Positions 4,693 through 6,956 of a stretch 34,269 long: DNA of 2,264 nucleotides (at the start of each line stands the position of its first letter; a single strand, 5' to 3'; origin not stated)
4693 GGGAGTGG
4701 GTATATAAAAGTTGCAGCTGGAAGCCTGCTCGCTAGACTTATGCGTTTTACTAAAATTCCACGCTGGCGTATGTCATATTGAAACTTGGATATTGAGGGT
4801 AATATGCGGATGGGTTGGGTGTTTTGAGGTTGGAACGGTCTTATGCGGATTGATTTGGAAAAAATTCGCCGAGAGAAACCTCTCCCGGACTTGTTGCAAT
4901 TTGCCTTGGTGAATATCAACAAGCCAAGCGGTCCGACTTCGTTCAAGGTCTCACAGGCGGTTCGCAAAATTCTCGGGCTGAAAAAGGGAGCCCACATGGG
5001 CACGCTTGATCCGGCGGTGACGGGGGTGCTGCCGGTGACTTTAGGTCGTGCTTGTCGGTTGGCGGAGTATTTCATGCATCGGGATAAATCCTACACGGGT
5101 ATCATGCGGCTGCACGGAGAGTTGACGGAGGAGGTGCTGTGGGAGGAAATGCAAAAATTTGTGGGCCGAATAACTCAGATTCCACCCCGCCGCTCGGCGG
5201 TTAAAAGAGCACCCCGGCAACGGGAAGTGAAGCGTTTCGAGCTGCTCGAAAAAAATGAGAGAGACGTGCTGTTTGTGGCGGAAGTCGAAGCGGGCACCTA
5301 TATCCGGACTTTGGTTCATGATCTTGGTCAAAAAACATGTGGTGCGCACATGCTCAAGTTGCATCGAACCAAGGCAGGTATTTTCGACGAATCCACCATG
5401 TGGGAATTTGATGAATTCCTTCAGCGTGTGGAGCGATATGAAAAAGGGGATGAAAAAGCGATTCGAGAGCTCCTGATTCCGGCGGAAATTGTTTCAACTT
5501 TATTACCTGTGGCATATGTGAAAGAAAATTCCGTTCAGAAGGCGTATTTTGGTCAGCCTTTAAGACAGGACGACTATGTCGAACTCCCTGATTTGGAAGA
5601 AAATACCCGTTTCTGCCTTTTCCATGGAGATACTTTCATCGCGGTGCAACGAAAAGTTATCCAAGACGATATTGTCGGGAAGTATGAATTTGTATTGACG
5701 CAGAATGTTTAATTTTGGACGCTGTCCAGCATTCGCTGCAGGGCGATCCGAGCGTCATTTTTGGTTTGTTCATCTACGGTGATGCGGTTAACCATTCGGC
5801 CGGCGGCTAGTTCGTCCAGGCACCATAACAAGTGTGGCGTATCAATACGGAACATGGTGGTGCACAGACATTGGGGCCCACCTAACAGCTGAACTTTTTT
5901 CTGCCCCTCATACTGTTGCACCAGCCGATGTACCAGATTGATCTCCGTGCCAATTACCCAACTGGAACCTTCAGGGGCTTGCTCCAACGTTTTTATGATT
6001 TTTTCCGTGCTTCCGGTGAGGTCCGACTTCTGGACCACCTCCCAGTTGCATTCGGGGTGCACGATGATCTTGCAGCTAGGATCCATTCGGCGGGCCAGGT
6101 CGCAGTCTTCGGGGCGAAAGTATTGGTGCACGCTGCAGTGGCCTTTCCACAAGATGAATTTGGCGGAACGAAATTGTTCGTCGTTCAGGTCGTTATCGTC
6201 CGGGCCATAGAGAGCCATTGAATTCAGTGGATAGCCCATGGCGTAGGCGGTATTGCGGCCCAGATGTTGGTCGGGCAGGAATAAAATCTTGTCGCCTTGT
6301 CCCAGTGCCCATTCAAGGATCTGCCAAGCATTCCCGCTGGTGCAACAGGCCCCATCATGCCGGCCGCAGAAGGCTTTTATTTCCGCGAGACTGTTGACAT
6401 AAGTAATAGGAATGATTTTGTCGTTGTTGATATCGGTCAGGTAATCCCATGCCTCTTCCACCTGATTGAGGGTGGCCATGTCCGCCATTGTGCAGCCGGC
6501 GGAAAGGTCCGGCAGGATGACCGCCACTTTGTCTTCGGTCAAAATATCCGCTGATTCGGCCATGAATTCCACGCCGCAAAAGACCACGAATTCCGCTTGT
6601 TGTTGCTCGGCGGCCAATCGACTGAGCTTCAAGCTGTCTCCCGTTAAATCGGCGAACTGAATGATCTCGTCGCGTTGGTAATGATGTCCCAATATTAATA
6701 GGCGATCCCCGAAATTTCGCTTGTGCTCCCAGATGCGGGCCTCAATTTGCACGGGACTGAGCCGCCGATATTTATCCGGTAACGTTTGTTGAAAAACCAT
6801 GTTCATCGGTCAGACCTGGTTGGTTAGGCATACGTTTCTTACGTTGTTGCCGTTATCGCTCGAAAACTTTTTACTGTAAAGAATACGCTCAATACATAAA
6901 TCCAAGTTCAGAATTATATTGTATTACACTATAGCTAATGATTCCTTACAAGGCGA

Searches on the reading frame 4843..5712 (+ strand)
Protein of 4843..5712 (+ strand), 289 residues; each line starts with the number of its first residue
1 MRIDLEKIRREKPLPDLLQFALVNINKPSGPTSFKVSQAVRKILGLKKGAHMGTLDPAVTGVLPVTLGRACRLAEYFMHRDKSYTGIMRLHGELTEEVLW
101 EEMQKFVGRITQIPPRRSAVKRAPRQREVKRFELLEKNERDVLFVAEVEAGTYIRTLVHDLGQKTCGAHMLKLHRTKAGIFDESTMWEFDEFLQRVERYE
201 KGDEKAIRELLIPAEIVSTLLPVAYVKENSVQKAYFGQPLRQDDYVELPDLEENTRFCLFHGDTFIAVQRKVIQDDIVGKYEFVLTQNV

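Call 6: search_protein_families(library=pfam, proteins=[window:4843-5712:+], max_evalue=0.01)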
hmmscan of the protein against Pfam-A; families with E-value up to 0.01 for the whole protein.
window:4843-5712:+ (289 aa): 3 families
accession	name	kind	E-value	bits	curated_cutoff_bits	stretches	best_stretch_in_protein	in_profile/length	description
PF01509.24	TruB_N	-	5.8e-25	88.9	27.3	1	41-154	1-149/149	TruB family pseudouridylate synthase (N terminal domain)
PF16198.10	TruB_C_2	-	6.6e-16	58.6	29.3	1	155-215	1-62/66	tRNA pseudouridylate synthase B C-terminal domain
PF21238.2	Pus10_C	-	2e-05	24.7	27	1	79-162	121-207/232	Pus10, C-terminal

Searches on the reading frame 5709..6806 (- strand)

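Call 6: search_protein_families(library=pfam, proteins=[window:5709-6806:-], max_evalue=0.01)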
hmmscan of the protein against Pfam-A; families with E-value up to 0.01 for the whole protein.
window:5709-6806:- (365 aa): 1 family
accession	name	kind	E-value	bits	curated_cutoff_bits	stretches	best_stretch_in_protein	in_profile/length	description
PF02445.21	NadA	-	5.6e-97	324.9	27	1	25-361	3-295/295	Quinolinate synthetase A protein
